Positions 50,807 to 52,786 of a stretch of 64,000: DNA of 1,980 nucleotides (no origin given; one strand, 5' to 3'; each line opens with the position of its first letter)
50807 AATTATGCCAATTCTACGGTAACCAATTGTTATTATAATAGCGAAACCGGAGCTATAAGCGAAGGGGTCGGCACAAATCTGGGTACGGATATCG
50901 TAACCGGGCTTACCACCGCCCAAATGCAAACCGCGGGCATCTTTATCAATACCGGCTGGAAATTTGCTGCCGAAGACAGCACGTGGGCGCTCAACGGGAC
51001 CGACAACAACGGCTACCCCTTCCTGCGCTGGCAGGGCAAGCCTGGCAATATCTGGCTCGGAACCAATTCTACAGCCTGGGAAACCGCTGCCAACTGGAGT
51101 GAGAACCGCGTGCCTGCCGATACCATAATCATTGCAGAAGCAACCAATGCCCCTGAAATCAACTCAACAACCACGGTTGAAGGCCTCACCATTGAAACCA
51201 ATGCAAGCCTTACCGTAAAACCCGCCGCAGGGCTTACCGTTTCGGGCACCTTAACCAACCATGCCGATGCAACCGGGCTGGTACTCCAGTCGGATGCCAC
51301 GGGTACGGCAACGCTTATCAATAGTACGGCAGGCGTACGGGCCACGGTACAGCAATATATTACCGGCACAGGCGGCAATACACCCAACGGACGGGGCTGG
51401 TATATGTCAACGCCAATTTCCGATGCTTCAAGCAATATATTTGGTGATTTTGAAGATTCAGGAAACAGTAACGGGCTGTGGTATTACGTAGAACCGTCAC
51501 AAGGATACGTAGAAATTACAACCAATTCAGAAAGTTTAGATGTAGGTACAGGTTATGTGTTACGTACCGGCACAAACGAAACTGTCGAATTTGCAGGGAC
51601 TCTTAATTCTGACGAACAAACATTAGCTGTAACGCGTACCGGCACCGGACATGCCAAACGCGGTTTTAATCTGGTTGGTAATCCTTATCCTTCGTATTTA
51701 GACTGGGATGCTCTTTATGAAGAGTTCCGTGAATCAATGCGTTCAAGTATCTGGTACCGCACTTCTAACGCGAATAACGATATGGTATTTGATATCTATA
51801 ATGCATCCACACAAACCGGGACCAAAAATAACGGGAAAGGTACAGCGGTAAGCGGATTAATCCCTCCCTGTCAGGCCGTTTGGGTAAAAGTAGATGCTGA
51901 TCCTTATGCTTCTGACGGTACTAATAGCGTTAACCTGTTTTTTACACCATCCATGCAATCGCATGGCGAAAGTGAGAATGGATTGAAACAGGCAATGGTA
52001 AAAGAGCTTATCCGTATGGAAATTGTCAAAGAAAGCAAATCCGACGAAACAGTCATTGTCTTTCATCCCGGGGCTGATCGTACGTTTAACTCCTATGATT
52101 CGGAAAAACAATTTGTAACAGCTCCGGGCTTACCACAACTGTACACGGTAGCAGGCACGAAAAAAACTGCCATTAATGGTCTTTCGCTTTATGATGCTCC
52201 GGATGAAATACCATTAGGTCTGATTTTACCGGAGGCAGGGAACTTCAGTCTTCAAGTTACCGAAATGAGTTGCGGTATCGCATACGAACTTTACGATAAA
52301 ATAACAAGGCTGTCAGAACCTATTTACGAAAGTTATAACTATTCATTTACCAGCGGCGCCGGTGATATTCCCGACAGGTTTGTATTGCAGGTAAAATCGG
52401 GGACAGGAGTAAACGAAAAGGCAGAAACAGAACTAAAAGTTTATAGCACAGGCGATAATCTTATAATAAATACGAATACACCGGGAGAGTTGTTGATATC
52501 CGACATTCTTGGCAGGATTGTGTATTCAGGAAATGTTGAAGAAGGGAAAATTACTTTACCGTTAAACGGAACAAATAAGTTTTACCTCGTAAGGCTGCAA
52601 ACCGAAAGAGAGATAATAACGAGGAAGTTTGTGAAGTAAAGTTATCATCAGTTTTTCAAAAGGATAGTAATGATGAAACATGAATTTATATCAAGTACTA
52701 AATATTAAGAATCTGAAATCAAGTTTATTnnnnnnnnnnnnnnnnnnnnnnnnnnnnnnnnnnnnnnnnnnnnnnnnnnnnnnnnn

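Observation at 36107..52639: Single 16.5-kb gene built from kb-scale near-identical DNA repeats, encoding a 5510-aa GLUG/T9SS protein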

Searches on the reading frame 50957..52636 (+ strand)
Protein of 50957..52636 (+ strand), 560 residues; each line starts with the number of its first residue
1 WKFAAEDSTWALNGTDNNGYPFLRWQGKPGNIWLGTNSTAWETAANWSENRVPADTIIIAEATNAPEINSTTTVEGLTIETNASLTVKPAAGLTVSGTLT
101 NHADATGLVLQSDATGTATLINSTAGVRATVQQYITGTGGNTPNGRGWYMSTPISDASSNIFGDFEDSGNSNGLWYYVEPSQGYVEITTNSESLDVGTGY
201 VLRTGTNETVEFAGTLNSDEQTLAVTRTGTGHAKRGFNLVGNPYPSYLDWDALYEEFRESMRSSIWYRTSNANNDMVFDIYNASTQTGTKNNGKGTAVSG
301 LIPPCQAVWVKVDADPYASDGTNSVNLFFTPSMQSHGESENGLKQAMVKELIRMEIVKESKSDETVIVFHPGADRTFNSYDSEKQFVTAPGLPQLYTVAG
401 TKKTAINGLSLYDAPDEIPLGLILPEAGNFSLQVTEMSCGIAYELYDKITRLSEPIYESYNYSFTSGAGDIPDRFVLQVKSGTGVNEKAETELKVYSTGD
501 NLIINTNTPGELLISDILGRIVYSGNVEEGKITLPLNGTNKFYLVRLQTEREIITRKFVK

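Call 6: search_protein_families(library=ncbifam, proteins=[window:51437-52636:+], max_evalue=10)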
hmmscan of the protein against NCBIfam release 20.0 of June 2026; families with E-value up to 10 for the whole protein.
window:51437-52636:+ (400 aa): 1 family
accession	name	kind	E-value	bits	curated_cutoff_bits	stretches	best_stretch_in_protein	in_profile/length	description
TIGR04183.1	Por_Secre_tail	domain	0.00069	19.5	23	1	342-400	13-71/72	T9SS type A sorting domain-containing protein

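Call 7: search_protein_families(library=pfam, proteins=[window:51137-52636:+], max_evalue=10)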
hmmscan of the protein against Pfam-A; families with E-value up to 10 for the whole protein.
window:51137-52636:+ (500 aa): 3 families
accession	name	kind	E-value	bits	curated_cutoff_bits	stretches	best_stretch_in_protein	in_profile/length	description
PF00608.22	Adeno_shaft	-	0.042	14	30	1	11-37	16-43/44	Adenoviral fibre protein (repeat/shaft region)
PF18962.6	Por_Secre_tail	-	0.16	12.7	27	1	441-499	9-74/75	Secretion system C-terminal sorting domain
PF14200.12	RicinB_lectin_2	-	0.75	11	25.6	0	203-230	59-85/89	Ricin-type beta-trefoil lectin domain-like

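Call 23: find_related_loci(query=window:50957-52636:+, collection=genome_contigs, flank=10000)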
Query window:50957-52636:+ (560 aa) in genome_contigs; peptide patterns used: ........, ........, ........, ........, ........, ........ (x = any residue, [..] = any of these).
119 stretches matched a pattern; 21 encode a relative of the query (tblastn E <= 1e-3); 21 distinct loci.
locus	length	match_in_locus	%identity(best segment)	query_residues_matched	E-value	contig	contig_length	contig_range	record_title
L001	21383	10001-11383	48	73-559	1e-134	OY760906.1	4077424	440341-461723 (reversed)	MAG: Bacteroidales bacterium isolate 68ad28d8-9785-4e35-8572-44786b46fd48 genome assembly, chromosome: 1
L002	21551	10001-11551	51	33-559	8e-151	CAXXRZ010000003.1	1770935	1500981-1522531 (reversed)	MAG: uncultured Draconibacterium sp. isolate e6f8527d-8532-42de-a18c-3e25f3ade8e3 genome assembly, contig: contig_3, who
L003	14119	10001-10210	44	31-97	2e-9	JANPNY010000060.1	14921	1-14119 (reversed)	MAG: Chitinophagaceae bacterium isolate VAR_87_metabat_191 VAR_87_k141_4933079, whole genome shotgun sequence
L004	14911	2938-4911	33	32-109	9e-7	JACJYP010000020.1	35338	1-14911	MAG: Lewinellaceae bacterium isolate HK-STAS-BACT-41 HK-STAS-BACT-41_20, whole genome shotgun sequence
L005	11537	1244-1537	36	33-112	2e-6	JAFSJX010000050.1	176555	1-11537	MAG: Treponema sp. isolate RGIG3210 Goat_Reticulum-2__c278176, whole genome shotgun sequence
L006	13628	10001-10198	38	31-96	3e-6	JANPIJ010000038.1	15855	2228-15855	MAG: Ferruginibacter sp. isolate VAR_61_metabat_90 VAR_61_k141_1389594, whole genome shotgun sequence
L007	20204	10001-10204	38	28-95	4e-6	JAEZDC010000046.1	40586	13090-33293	MAG: Bacteroidetes bacterium isolate OH_CBrB_274 k127_4051928, whole genome shotgun sequence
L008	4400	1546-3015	40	33-112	4e-6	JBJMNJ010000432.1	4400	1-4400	MAG: Gemmatimonadaceae bacterium isolate 12C16O_168h_50_P10_coass_bin_27 k141_842344, whole genome shotgun sequence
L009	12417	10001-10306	33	3-102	5e-6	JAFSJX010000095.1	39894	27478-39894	MAG: Treponema sp. isolate RGIG3210 Goat_Reticulum-2__c538701, whole genome shotgun sequence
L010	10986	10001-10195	42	31-93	6e-6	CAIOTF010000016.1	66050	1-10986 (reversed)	MAG: uncultured Ignavibacteriae bacterium isolate KTt_bin-1621 genome assembly, contig: bin-1621:16/54, whole genome sho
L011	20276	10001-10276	38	33-120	1e-5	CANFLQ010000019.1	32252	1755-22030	MAG: Bacteroidetes bacterium isolate Jr-11dec17-86 genome assembly, contig: Jr-11dec17-C381, whole genome shotgun sequen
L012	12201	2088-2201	50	33-68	2e-5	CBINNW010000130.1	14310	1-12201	MAG TPA_asm: uncultured Akkermansia sp. isolate SRR16817062_maxbin2_2 genome assembly, contig: ERZ27393189.931, whole ge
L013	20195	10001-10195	35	31-95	4e-5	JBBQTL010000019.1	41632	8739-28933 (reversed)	MAG: Chitinophagales bacterium isolate Co_metawrap_1837 Cmw_1837_k141_21314186_length_41632_cov_9.0000, whole genome sho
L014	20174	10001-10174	38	33-88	5e-5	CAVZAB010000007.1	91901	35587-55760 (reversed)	MAG: uncultured Alphaproteobacteria bacterium isolate MFD02134.bin.2.41 genome assembly, contig: contig_26266, whole gen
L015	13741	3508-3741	44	33-104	6e-5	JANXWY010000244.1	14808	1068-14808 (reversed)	MAG: Verrucomicrobia bacterium isolate GL140_2_metabat_307_sub GL140_2_k141_1288031, whole genome shotgun sequence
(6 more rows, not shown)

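Call 67: search_protein_families(library=pfam, proteins=[L002:4574-11554:+, L001:7613-11386:+], max_evalue=0.01)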
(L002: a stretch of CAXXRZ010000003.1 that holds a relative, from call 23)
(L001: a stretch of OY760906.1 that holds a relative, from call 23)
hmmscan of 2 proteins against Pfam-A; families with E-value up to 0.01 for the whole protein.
L002:4574-11554:+ (2327 aa): 7 families
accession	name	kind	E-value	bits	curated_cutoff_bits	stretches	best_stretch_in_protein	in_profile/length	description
PF13385.13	Laminin_G_3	-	1.4e-97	324.4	27.6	5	28-179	1-150/151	Concanavalin A-like lectin/glucanases superfamily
PF02210.31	Laminin_G_2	-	1.3e-16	61.7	22.9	0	76-169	18-123/126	Laminin G domain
PF00054.30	Laminin_G_1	-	1.5e-07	32.1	24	0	86-148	29-94/131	Laminin G domain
PF23206.1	PCDH15_12th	-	5.1e-06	26.9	27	0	1047-1091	58-101/115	PCDH15-like domain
PF00645.25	zf-PARP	-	3.5e-05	24.9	39.3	0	759-786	22-57/87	Poly(ADP-ribose) polymerase and DNA-Ligase Zn-finger region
PF02973.23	Sialidase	-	4.6e-05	23.5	26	0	119-181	112-183/189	Sialidase, N-terminal domain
PF06439.18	3keto-disac_hyd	-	0.0092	16.5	26.8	0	93-133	101-147/187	3-keto-disaccharide hydrolase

L001:7613-11386:+ (1258 aa): 1 family
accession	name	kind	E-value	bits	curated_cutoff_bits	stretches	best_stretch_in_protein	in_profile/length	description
PF02415.23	Chlam_PMP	-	3.6e-07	30.2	20.6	0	175-192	1-17/19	Chlamydia polymorphic membrane protein (Chlamydia_PMP) repeat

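Call 73: search_protein_families(library=pfam, proteins=[window:51050-52400:+], max_evalue=1)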
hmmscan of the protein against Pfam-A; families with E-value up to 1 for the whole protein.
window:51050-52400:+ (450 aa): 2 families
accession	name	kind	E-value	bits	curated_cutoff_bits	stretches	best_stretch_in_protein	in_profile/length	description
PF00608.22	Adeno_shaft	-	0.047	13.8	30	1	40-66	16-43/44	Adenoviral fibre protein (repeat/shaft region)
PF14200.12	RicinB_lectin_2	-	0.52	11.5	25.6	0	232-259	59-85/89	Ricin-type beta-trefoil lectin domain-like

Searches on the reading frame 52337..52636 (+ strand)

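Call 6: search_protein_families(library=ncbifam, proteins=[window:52337-52636:+], max_evalue=10)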
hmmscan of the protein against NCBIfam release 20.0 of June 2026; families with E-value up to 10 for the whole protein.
window:52337-52636:+ (100 aa): 2 families
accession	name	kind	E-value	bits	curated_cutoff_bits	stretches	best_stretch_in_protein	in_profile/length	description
TIGR04183.1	Por_Secre_tail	domain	1.5e-05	24.9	23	1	42-100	13-71/72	T9SS type A sorting domain-containing protein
NF033708.1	T9SS_Cterm_ChiA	domain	0.13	12.2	40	1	56-97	8-51/55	T9SS sorting signal type C domain-containing protein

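Call 7: search_protein_families(library=pfam, proteins=[window:52337-52636:+], max_evalue=10)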
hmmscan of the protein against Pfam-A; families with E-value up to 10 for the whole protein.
window:52337-52636:+ (100 aa): 1 family
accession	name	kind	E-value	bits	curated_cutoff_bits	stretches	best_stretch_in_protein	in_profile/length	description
PF18962.6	Por_Secre_tail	-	0.014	16.1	27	1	41-99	9-74/75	Secretion system C-terminal sorting domain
